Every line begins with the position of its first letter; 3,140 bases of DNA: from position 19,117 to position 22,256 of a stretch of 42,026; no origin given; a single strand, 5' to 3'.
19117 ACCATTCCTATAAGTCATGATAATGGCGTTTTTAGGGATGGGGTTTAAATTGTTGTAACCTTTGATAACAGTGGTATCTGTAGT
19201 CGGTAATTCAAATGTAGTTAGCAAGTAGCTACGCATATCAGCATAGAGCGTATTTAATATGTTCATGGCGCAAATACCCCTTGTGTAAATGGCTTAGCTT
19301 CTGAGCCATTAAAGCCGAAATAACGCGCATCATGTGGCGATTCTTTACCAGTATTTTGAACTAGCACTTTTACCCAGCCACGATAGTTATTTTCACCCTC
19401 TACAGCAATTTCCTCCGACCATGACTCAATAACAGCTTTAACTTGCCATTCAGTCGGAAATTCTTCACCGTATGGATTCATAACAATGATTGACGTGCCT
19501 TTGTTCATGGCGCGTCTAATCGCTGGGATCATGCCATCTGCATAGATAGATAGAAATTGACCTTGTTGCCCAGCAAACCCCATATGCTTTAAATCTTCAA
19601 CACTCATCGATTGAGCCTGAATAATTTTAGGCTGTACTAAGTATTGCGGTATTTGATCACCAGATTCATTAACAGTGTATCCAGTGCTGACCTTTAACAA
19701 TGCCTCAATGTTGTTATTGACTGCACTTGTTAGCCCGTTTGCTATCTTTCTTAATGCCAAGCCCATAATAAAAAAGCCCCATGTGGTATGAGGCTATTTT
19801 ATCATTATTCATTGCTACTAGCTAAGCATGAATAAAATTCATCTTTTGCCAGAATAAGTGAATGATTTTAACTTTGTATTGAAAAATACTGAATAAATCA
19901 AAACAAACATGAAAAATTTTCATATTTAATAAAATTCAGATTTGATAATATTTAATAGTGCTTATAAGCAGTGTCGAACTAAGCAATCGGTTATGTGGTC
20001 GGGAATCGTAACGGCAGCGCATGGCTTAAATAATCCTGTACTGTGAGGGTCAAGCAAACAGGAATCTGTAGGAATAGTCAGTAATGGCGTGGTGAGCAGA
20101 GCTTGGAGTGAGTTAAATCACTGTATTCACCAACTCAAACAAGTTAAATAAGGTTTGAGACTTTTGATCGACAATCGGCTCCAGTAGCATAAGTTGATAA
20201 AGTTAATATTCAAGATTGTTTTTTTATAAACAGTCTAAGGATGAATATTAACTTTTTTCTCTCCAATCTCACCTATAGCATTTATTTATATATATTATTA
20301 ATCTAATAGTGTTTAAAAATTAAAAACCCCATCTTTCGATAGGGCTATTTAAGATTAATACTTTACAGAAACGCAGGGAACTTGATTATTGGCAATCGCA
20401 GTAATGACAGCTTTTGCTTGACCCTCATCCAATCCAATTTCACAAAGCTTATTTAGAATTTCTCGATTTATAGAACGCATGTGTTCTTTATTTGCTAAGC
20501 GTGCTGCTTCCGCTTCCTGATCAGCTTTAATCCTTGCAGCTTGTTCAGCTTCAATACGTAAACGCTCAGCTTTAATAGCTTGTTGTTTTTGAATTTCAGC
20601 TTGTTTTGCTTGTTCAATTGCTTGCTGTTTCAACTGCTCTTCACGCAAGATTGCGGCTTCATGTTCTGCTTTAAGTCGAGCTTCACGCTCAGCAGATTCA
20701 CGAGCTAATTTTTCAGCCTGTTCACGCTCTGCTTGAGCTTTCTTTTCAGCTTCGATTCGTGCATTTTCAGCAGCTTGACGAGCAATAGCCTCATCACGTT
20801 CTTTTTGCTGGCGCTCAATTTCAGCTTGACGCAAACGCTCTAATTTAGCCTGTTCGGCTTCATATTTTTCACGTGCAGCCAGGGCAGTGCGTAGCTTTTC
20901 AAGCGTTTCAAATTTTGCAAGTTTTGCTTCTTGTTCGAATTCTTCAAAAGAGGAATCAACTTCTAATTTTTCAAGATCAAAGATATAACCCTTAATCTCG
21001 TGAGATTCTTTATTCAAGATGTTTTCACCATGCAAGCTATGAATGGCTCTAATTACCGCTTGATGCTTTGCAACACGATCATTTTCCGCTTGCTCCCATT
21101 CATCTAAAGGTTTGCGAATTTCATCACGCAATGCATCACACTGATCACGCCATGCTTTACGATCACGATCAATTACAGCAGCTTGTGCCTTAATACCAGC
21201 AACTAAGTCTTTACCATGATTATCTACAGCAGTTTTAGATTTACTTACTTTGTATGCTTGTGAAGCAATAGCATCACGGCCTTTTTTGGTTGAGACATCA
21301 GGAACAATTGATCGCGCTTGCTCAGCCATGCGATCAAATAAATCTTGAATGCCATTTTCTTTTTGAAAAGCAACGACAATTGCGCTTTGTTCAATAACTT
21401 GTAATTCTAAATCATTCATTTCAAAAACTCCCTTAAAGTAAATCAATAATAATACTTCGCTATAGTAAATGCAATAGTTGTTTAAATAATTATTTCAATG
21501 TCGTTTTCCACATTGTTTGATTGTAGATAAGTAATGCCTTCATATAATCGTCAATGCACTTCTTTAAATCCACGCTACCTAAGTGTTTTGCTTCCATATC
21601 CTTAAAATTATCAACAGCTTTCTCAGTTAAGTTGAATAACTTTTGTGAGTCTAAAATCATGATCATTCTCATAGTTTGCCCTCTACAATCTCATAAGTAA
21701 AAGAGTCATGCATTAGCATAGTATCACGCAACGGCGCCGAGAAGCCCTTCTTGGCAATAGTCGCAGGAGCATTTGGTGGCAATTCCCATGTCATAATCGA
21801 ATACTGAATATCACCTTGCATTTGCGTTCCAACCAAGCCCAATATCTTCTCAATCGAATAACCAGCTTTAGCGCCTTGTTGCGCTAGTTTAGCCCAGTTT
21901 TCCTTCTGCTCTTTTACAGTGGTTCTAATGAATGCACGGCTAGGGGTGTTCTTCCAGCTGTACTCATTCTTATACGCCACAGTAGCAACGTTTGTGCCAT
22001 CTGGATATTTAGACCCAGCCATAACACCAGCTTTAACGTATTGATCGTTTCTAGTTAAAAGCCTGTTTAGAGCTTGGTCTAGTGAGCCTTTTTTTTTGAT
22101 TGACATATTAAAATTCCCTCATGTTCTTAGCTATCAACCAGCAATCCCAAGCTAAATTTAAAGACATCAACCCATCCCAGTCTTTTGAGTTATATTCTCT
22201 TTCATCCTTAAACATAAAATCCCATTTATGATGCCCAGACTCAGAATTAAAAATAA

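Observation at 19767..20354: ORF-free 590-bp locus inside the structural gene block, bracketed by a promoter-like motif and terminators: candidate phage ncRNA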

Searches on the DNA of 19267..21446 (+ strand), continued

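Call 16: get_annotated_region(hit=H64, flank=2500)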
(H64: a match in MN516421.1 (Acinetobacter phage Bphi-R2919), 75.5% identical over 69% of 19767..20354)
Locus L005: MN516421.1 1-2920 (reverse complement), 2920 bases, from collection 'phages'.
description: Acinetobacter phage Bphi-R2919, complete genome.
organism: Acinetobacter phage Bphi-R2919 (NCBI taxid 2660696)
taxonomy: Viruses; Duplodnaviria; Heunggongvirae; Uroviricota; Caudoviricetes; Obolenskvirus
host: Acinetobacter baumannii YMC18/02/R2919; source: sewage; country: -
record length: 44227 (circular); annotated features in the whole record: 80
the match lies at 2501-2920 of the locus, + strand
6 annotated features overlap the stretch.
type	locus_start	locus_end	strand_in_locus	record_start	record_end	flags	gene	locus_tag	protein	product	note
CDS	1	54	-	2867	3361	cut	-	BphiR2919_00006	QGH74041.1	hypothetical protein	-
CDS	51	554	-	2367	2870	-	-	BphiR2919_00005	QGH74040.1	hypothetical protein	-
CDS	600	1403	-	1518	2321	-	-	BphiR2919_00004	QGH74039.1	hypothetical protein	-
CDS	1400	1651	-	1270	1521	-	-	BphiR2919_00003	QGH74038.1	hypothetical protein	-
CDS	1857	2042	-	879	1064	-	-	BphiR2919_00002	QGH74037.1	hypothetical protein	-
CDS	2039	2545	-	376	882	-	-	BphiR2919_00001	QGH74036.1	hypothetical protein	-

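Call 17: get_annotated_region(hit=H40, flank=2500)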
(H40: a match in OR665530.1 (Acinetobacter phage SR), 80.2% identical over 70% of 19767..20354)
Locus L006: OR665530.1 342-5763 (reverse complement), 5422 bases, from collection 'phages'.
description: Acinetobacter phage SR, complete genome.
organism: Acinetobacter phage SR (NCBI taxid 3090860)
taxonomy: Viruses; Duplodnaviria; Heunggongvirae; Uroviricota; Caudoviricetes; Obolenskvirus
host: Acinetobacter baumannii; source: sewage water; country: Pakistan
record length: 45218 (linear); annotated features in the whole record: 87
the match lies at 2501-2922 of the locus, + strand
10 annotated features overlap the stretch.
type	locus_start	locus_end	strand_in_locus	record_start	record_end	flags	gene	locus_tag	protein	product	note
CDS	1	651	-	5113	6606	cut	-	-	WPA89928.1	tail sheath protein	-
CDS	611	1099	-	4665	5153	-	-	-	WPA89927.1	hypothetical protein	-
CDS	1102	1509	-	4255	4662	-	-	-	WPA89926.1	head protein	-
CDS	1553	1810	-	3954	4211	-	-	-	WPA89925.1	hypothetical protein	-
CDS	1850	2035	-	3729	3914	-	-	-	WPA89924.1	hypothetical protein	-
CDS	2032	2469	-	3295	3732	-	-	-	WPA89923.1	tail completion protein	-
CDS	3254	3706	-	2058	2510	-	-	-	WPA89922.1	hypothetical protein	-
CDS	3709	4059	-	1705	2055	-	-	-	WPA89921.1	hypothetical protein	-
CDS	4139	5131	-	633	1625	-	-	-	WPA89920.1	major capsid protein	-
CDS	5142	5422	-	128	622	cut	-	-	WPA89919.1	minor head protein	-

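Call 18: get_annotated_region(hit=H42, flank=2500)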
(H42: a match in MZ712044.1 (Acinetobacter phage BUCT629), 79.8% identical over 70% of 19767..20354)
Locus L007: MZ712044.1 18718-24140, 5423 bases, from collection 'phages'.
description: Acinetobacter phage BUCT629, complete genome.
organism: Acinetobacter phage BUCT629 (NCBI taxid 2872338)
taxonomy: Viruses; Duplodnaviria; Heunggongvirae; Uroviricota; Caudoviricetes; Obolenskvirus
host: Acinetobacter baumannii; source: sewage; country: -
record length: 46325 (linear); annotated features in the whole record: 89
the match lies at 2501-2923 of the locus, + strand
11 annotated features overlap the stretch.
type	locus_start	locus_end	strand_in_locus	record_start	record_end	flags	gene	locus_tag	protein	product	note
CDS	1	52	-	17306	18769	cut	-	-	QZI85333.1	hypothetical protein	-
CDS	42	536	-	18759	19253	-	-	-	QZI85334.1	hypothetical protein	-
CDS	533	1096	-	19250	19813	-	-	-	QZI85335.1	hypothetical protein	-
CDS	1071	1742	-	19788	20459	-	-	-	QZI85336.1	hypothetical protein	-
CDS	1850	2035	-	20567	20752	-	-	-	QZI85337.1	hypothetical protein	-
CDS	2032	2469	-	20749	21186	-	-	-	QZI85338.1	putative RNA polymerase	-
CDS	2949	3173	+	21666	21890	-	-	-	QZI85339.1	hypothetical protein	-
CDS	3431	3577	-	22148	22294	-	-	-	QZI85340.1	hypothetical protein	-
CDS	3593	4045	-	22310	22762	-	-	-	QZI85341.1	hypothetical protein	-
CDS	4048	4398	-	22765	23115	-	-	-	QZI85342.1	hypothetical protein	-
CDS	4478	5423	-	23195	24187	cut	-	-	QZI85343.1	putative capsid protein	-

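Call 19: get_annotated_region(hit=H47, flank=2500)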
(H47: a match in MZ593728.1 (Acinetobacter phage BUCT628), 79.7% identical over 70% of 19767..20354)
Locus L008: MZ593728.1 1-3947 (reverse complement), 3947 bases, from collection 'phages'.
description: Acinetobacter phage BUCT628, complete genome.
organism: Acinetobacter phage BUCT628 (NCBI taxid 2862737)
taxonomy: Viruses; Duplodnaviria; Heunggongvirae; Uroviricota; Caudoviricetes; Obolenskvirus
host: Acinetobacter sp.; source: sewage; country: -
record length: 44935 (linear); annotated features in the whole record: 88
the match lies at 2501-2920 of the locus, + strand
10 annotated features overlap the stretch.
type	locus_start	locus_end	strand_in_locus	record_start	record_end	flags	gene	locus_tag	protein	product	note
CDS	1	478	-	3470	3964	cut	-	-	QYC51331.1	hypothetical protein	-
CDS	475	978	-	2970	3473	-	-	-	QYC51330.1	hypothetical protein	-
CDS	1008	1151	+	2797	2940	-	-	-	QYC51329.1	hypothetical protein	-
CDS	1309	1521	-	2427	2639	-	-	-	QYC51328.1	hypothetical protein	-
CDS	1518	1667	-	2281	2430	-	-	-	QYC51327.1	hypothetical protein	-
CDS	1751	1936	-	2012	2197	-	-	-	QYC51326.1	hypothetical protein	-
CDS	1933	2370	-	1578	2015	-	-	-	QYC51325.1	putative RNA polymerase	-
CDS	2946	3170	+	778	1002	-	-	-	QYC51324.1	hypothetical protein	-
CDS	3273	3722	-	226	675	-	-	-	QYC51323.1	hypothetical protein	-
misc_feature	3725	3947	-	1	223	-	-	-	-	-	hypothetical protein; circularly permutated genome; the cohesive ends of the phage virion DNA are joined to make a ...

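Call 20: get_annotated_region(hit=H65, flank=2500)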
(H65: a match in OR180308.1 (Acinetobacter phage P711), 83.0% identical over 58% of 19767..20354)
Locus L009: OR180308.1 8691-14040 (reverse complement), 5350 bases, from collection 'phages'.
description: Acinetobacter phage P711, complete genome.
organism: Acinetobacter phage P711 (NCBI taxid 3075079)
taxonomy: Viruses; Duplodnaviria; Heunggongvirae; Uroviricota; Caudoviricetes; Obolenskvirus
host: Acinetobacter baumannii; source: Hospital sewage; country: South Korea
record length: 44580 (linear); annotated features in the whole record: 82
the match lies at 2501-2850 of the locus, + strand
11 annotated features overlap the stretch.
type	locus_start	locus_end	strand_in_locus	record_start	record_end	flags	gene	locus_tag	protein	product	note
CDS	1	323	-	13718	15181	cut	-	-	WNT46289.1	hypothetical protein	-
CDS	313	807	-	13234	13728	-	-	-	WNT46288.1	hypothetical protein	-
CDS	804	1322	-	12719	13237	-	-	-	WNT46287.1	hypothetical protein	-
CDS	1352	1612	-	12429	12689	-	-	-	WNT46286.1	putative capsid protein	-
CDS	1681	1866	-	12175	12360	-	-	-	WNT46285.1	hypothetical protein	-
CDS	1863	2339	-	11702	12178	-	-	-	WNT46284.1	putative RNA polymerase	-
CDS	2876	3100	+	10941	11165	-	-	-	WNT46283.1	hypothetical protein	-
CDS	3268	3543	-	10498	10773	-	-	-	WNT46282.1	hypothetical protein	-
CDS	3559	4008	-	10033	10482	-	-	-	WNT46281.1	hypothetical protein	-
CDS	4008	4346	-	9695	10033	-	-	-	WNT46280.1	hypothetical protein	-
CDS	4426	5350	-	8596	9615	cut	-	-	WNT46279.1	hypothetical protein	FIG00468159: hypothetical protein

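Call 21: get_annotated_region(hit=H39, flank=2500)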
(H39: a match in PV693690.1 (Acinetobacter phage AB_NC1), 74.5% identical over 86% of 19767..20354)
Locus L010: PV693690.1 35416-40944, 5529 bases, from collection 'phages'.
description: Acinetobacter phage AB_NC1, complete genome.
organism: Acinetobacter phage AB_NC1 (NCBI taxid 3433628)
taxonomy: Viruses
host: Acinetobacter baumannii XH386; source: hospital sewage; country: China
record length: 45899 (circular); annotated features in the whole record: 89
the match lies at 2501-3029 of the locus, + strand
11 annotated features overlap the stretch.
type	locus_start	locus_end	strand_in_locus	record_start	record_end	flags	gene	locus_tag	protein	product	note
CDS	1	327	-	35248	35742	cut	-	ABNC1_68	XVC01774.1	hypothetical protein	-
CDS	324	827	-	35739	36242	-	-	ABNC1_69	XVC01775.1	hypothetical protein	-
CDS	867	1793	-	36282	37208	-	-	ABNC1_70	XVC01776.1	hypothetical protein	-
CDS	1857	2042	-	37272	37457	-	-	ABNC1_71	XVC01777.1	hypothetical protein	-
CDS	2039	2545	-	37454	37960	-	-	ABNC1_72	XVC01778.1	putative RNA polymerase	-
CDS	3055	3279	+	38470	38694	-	-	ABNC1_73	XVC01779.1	hypothetical protein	-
CDS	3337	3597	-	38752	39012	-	-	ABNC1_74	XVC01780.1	hypothetical protein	-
CDS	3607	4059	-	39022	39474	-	-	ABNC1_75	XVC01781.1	hypothetical protein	-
CDS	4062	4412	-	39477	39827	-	-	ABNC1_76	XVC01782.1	hypothetical protein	-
CDS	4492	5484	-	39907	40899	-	-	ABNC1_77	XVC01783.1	putative capsid protein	-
CDS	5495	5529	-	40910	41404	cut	-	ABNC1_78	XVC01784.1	hypothetical protein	-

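Call 59: get_annotated_region(hit=H34, flank=400)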
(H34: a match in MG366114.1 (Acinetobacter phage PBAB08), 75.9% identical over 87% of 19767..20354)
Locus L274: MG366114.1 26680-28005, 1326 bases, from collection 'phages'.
description: UNVERIFIED: Acinetobacter phage PBAB08, complete genome.
organism: Acinetobacter phage PBAB08 (NCBI taxid 2053691)
taxonomy: Viruses; Duplodnaviria; Heunggongvirae; Uroviricota; Caudoviricetes
host: Acinetobacter baumannii; source: sewage; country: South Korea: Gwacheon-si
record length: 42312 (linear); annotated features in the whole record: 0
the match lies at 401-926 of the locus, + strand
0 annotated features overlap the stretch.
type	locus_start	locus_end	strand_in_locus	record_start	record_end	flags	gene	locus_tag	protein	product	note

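Call 60: get_annotated_region(hit=H38, flank=400)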
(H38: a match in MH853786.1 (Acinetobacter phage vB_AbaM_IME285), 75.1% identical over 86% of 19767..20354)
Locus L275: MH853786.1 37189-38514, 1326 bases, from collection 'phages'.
description: Acinetobacter phage vB_AbaM_IME285, complete genome.
organism: Acinetobacter phage vB_AbaM_IME285 (NCBI taxid 2419626)
taxonomy: Viruses; Duplodnaviria; Heunggongvirae; Uroviricota; Caudoviricetes; Obolenskvirus
host: -; source: sewage; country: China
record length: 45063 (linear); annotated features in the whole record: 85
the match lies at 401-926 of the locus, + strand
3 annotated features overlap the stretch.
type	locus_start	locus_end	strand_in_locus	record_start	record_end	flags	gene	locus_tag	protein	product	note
CDS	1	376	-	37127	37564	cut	-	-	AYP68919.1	hypothetical protein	-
CDS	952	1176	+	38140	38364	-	-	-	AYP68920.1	hypothetical protein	-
CDS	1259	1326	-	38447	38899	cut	-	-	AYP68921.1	hypothetical protein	Phage protein (ACLAME 293)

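Call 61: get_annotated_region(hit=H46, flank=400)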
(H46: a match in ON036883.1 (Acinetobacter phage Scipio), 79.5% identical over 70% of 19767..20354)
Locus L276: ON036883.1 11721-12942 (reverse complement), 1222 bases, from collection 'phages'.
description: Acinetobacter phage Scipio, complete genome.
organism: Acinetobacter phage Scipio (NCBI taxid 2935726)
taxonomy: Viruses; Duplodnaviria; Heunggongvirae; Uroviricota; Caudoviricetes; Obolenskvirus
host: Acinetobacter baumannii strain LUH 5534; source: sewage water; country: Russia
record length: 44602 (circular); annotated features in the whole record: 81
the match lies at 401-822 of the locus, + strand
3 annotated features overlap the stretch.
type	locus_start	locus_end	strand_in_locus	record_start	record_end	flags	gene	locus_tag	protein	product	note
CDS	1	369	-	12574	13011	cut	-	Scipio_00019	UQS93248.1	tail protein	-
CDS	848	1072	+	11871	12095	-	-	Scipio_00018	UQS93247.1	ribonuclease H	-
CDS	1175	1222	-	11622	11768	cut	-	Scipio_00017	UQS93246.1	hypothetical protein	-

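Call 62: get_annotated_region(hit=H59, flank=400)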
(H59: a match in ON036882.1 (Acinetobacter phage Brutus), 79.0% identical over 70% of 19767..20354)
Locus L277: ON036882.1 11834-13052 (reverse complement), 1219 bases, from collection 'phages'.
description: Acinetobacter phage Brutus, complete genome.
organism: Acinetobacter phage Brutus (NCBI taxid 2935725)
taxonomy: Viruses; Duplodnaviria; Heunggongvirae; Uroviricota; Caudoviricetes; Obolenskvirus
host: Acinetobacter baumannii strain MAR 15-3273; source: sewage water; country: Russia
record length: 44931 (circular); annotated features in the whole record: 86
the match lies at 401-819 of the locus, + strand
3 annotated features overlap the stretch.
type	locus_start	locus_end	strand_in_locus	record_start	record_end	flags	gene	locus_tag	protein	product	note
CDS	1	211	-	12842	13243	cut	-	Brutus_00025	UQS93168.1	DUF2213 domain-containing protein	-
CDS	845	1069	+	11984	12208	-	-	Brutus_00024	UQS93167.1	ribonuclease H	-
CDS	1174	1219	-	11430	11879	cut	-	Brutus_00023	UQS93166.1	putative head tail connector protein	-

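Call 63: get_annotated_region(hit=H67, flank=400)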
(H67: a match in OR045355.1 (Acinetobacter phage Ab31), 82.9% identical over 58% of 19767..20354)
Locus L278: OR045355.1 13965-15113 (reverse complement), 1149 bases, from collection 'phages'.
description: Acinetobacter phage Ab31, complete genome.
organism: Acinetobacter phage Ab31 (NCBI taxid 3065418)
taxonomy: Viruses; Duplodnaviria; Heunggongvirae; Uroviricota; Caudoviricetes; Obolenskvirus
host: Acinetobacter baumannii; source: Kizilirmak River; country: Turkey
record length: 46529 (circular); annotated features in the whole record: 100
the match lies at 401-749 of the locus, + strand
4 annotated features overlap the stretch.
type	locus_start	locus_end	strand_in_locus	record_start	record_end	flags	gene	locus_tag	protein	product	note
CDS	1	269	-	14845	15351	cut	-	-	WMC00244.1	putative RNA polymerase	-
CDS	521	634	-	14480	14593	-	-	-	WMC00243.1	hypothetical protein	-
CDS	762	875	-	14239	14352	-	-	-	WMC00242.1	hypothetical protein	-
CDS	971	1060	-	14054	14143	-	-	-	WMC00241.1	hypothetical protein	-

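Call 64: get_annotated_region(hit=H71, flank=400)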
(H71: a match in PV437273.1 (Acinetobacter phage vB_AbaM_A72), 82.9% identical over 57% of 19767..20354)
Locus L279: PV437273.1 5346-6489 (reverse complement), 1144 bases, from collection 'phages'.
description: Acinetobacter phage vB_AbaM_A72, complete genome.
organism: Acinetobacter phage vB_AbaM_A72 (NCBI taxid 3413985)
taxonomy: Viruses; Duplodnaviria; Heunggongvirae; Uroviricota; Caudoviricetes; Obolenskvirus
host: Acinetobacter baumannii; source: stagnant water; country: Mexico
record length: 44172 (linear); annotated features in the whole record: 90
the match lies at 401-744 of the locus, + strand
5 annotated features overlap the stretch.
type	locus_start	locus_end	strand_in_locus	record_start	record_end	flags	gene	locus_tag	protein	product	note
CDS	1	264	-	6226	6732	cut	-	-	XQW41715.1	tail completion or Neck1 protein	-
CDS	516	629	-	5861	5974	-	-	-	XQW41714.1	hypothetical protein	-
CDS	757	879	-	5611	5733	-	-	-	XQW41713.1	hypothetical protein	-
CDS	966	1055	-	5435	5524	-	-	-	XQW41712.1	hypothetical protein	-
CDS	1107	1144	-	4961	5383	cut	-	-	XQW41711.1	virion structural protein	-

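Call 65: get_annotated_region(hit=H72, flank=400)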
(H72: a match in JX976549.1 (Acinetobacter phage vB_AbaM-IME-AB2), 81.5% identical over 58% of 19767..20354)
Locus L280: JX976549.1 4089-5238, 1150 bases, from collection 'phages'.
description: Acinetobacter phage IME-AB2, complete genome.
organism: Acinetobacter phage vB_AbaM-IME-AB2 (NCBI taxid 1243183)
taxonomy: Viruses; Duplodnaviria; Heunggongvirae; Uroviricota; Caudoviricetes; Obolenskvirus; Obolenskvirus AB2
host: Acinetobacter baumannii; source: -; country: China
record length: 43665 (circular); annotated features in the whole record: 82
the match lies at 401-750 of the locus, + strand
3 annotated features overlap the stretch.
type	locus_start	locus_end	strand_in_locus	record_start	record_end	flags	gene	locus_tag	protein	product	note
CDS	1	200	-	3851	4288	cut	-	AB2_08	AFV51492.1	putative RNA polymerase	similar to AB1gp09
CDS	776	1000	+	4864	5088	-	-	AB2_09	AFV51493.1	hypothetical protein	similar to AB1gp10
CDS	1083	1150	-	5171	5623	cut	-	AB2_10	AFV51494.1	hypothetical protein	similar to AB1gp12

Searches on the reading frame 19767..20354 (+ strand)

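Call 88: search_protein_families(library=phrogs, proteins=[L004:2898-3122:+], max_evalue=0.001)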
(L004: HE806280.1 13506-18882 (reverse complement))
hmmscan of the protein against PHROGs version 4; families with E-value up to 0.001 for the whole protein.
L004:2898-3122:+ (74 aa): 2 families
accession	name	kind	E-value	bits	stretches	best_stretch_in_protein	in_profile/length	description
phrog_17670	-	unknown function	2.2e-53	178.8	1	1-74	1-74/74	-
phrog_23149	-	unknown function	3.2e-10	41.1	1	5-69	22-86/108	-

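Call 89: search_protein_families(library=pfam, proteins=[L004:2898-3122:+], max_evalue=0.01)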
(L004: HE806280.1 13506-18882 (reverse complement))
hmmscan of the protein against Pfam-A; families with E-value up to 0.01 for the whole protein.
L004:2898-3122:+ (74 aa): 0 families

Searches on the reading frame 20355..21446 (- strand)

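Call 88: search_protein_families(library=phrogs, proteins=[window:20355-21446:-], max_evalue=0.001)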
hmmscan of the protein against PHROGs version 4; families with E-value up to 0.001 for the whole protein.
window:20355-21446:- (363 aa): 4 families
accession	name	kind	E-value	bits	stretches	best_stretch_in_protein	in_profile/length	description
phrog_1376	-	unknown function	4.1e-97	326.6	1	14-363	6-362/362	-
phrog_17211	-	unknown function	1.3e-23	84.4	1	14-120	6-112/116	-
phrog_16469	-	unknown function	1.8e-07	32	1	45-316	51-332/392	-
phrog_17928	-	unknown function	9.1e-05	22.3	1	39-322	83-358/511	-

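Call 89: search_protein_families(library=pfam, proteins=[window:20355-21446:-], max_evalue=0.01)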
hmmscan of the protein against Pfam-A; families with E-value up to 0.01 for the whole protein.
window:20355-21446:- (363 aa): 1 family
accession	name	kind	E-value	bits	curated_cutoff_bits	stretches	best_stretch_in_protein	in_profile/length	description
PF00405.22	Transferrin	-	0.0045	16.7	20.3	0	78-137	197-257/328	Transferrin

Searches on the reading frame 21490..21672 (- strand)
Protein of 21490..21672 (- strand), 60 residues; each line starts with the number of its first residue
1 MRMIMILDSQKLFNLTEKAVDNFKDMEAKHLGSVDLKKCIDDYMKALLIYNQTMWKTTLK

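Call 88: search_protein_families(library=phrogs, proteins=[window:21490-21672:-], max_evalue=0.001)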
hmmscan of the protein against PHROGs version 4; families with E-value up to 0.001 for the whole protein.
window:21490-21672:- (60 aa): 1 family
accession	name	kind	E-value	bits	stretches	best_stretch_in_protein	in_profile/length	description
phrog_9977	-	unknown function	5.2e-22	78.7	1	6-58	6-58/61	-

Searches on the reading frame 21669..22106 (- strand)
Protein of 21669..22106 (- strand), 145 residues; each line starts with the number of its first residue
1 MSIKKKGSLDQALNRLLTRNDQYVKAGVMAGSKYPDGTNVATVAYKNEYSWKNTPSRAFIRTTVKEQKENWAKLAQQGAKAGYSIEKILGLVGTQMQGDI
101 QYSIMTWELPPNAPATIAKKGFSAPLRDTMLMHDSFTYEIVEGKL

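Call 88: search_protein_families(library=phrogs, proteins=[window:21669-22106:-], max_evalue=0.001)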
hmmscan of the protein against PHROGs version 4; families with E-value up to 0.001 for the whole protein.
window:21669-22106:- (145 aa): 1 family
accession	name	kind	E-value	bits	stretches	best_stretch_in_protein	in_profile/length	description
phrog_222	-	connector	3e-46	159.3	1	4-144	117-265/276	tail completion or Neck1 protein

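Call 89: search_protein_families(library=pfam, proteins=[window:21669-22106:-], max_evalue=0.01)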
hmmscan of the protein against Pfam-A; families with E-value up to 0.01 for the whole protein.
window:21669-22106:- (145 aa): 0 families
